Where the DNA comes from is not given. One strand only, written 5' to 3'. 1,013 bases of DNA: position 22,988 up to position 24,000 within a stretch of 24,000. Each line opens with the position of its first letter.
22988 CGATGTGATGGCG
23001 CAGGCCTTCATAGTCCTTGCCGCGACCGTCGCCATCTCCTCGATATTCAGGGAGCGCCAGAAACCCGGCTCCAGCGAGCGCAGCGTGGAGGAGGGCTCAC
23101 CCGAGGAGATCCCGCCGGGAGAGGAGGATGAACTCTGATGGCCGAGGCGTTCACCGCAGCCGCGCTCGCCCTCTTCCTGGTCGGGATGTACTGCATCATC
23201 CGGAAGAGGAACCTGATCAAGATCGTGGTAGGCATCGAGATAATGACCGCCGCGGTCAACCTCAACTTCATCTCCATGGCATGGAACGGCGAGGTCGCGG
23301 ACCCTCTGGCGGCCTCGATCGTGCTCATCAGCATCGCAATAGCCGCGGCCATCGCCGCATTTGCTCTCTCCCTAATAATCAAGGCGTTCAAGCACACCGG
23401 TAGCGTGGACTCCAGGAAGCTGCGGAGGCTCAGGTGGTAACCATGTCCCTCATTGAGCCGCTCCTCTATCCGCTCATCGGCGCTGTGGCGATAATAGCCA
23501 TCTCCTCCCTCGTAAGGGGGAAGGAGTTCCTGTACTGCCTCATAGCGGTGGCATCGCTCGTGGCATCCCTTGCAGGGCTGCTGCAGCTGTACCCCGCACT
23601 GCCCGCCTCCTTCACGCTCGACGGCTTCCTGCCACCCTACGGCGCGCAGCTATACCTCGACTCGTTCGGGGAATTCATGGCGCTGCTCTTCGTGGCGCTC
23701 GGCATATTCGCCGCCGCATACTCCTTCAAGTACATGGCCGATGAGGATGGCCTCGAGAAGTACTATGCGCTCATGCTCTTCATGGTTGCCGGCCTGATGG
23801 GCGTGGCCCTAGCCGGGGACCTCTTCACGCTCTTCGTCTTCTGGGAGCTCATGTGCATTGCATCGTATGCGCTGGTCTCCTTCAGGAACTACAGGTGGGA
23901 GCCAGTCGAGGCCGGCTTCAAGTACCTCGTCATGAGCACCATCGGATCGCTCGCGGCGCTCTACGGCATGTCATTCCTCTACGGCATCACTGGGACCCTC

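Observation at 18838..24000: A bona fide [NiFe]-hydrogenase module in full complex-I gene order, including a NuoA/ND3-like subunit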

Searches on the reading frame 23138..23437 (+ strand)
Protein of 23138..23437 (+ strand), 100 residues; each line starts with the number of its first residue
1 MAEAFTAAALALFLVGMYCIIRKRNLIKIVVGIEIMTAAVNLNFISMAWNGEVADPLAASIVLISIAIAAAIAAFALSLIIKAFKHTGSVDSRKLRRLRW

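Call 5: search_protein_families(library=pfam, proteins=[window:23138-23437:+], max_evalue=0.1)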
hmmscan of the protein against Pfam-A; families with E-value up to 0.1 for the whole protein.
window:23138-23437:+ (100 aa): 3 families
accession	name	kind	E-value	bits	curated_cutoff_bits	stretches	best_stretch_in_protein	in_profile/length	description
PF00420.29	Oxidored_q2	-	3.6e-23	81.6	26.1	1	6-100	3-95/95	NADH-ubiquinone/plastoquinone oxidoreductase chain 4L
PF23540.2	DesK_N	-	0.014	15.9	24.8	1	11-84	21-94/151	DesK N-terminal domain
PF08354.15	Fas1-AflB-like_hel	-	0.023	14.1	25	1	13-71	23-82/353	Fatty acid synthase subunit beta/Fas1-like, helical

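Call 6: search_protein_families(library=ncbifam, proteins=[window:23138-23437:+], max_evalue=0.1)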
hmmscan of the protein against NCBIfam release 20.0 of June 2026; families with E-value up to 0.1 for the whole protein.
window:23138-23437:+ (100 aa): 24 families
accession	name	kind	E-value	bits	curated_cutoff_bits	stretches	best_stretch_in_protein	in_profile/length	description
NF006250.0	PRK08388.1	equivalog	8.5e-15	55.3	137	2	52-99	71-118/119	putative monovalent cation/H+ antiporter subunit C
NF004322.0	PRK05715.1-4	equivalog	2.5e-14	53.1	128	1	3-100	7-104/104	NADH-quinone oxidoreductase subunit NuoK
NF005621.0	PRK07375.1-6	equivalog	5.4e-14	52.1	126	1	7-99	12-117/120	putative monovalent cation/H+ antiporter subunit C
NF040614.1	F420_dehyd_FpoK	exception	5.2e-13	49.3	145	1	5-100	5-98/98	F420H2 dehydrogenase subunit FpoK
NF004320.0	PRK05715.1-2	equivalog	8.7e-13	48.2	57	1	5-100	6-99/99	NADH-quinone oxidoreductase subunit NuoK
NF009304.0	PRK12661.1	equivalog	3.6e-12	46.5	152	2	50-99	90-139/140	putative monovalent cation/H+ antiporter subunit C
NF009303.0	PRK12660.1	subfamily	5.9e-11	42.3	132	1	12-96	12-108/114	putative monovalent cation/H+ antiporter subunit C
NF004323.0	PRK05715.1-5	equivalog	5e-10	39.6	89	1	7-94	10-96/102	NADH-quinone oxidoreductase subunit NuoK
NF009302.0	PRK12659.1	equivalog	5.2e-10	39.2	154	2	49-96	64-111/117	Na+/H+ antiporter subunit C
NF004321.0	PRK05715.1-3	equivalog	2.4e-09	37.4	91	1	9-98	14-99/101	NADH-quinone oxidoreductase subunit NuoK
NF009301.0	PRK12658.1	equivalog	4.1e-09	36.3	156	2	51-97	66-112/125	Na+/H+ antiporter subunit C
NF005929.0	PRK07946.1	equivalog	5.7e-09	35.9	157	1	9-88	11-102/204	Na(+)/H(+) antiporter subunit C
NF005618.0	PRK07375.1-3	equivalog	5.9e-09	36.2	107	2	4-53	9-56/119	putative monovalent cation/H+ antiporter subunit C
NF006372.0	PRK08600.1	equivalog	5.9e-09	36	127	1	11-93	11-104/113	Na(+)/H(+) antiporter subunit C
NF004319.0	PRK05715.1-1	equivalog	1.6e-08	34.6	101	1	9-91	11-91/100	NADH-quinone oxidoreductase subunit NuoK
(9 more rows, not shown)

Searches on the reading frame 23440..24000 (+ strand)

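Call 5: search_protein_families(library=pfam, proteins=[window:23440-24000:+], max_evalue=0.1)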
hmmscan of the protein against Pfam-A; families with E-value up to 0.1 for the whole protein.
window:23440-24000:+ (187 aa): 3 families
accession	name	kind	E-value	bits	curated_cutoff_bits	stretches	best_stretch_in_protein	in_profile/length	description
PF00361.26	Proton_antipo_M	-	2.9e-12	46.8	21.5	1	125-187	1-63/294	NADH:quinone oxidoreductase/Mrp antiporter, TM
PF00662.26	Proton_antipo_N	-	0.00034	20.9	24.5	1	70-109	12-51/51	NADH-Ubiquinone oxidoreductase (complex I), chain 5 N-terminus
PF10125.14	NADHdeh_related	-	0.0021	18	27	1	112-187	72-148/218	NADH dehydrogenase I, subunit N related protein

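Call 6: search_protein_families(library=ncbifam, proteins=[window:23440-24000:+], max_evalue=0.1)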
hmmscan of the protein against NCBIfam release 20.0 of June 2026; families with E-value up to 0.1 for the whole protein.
window:23440-24000:+ (187 aa): 59 families (the best 25 are shown)
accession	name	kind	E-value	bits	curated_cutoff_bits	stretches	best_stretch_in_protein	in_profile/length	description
NF006240.0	PRK08376.1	subfamily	7.3e-32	110.9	662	1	71-187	86-202/521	putative monovalent cation/H+ antiporter subunit D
NF005818.0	PRK07691.1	equivalog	3.3e-27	95.6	586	1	4-187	6-188/496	Na+/H+ antiporter subunit D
NF009306.0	PRK12663.1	equivalog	6.7e-26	91.1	542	1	4-187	6-188/498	Na+/H+ antiporter subunit D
NF009309.0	PRK12666.1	equivalog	1.8e-25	89.7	476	1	4-187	8-189/529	monovalent cation/H+ antiporter subunit D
TIGR00944.1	2a6301s04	subfamily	6.6e-25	88.3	692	1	4-187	3-185/463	multicomponent K+/H+ antiporter, MrpD/PhaD subunit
NF009305.0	PRK12662.1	equivalog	1.5e-24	86.6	700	1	9-187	11-190/492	putative monovalent cation/H+ antiporter subunit D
NF006241.0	PRK08377.1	equivalog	1.4e-23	83.7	645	1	10-187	11-188/494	NADH dehydrogenase subunit N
NF005086.0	PRK06521.1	equivalog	2.1e-21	76.1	667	1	13-186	18-193/669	hydrogenase 4 subunit B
TIGR00940.1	2a6301s01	subfamily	2.5e-20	72.4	920.45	1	70-186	70-186/793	monovalent cation:proton antiporter subunit A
TIGR01770.1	NDH_I_N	subfamily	1e-19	70.9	332.6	1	5-187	4-184/472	NADH-quinone oxidoreductase subunit NuoN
NF004446.0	PRK05777.2-4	equivalog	4.4e-19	68.9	590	1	32-186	43-191/502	NADH-quinone oxidoreductase subunit NuoN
NF004442.0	PRK05777.1-5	equivalog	4.8e-18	65.4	523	1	66-187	66-188/483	NADH-quinone oxidoreductase subunit NuoN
NF009288.0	PRK12648.1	equivalog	8.1e-18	63.9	1104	1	4-186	3-187/954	monovalent cation/H+ antiporter subunit A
NF009287.0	PRK12647.1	equivalog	1.4e-17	63.5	937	1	62-186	61-187/773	putative monovalent cation/H+ antiporter subunit A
NF006419.0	PRK08668.1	equivalog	3.2e-17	62.5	617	1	8-187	8-178/613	NADH dehydrogenase subunit M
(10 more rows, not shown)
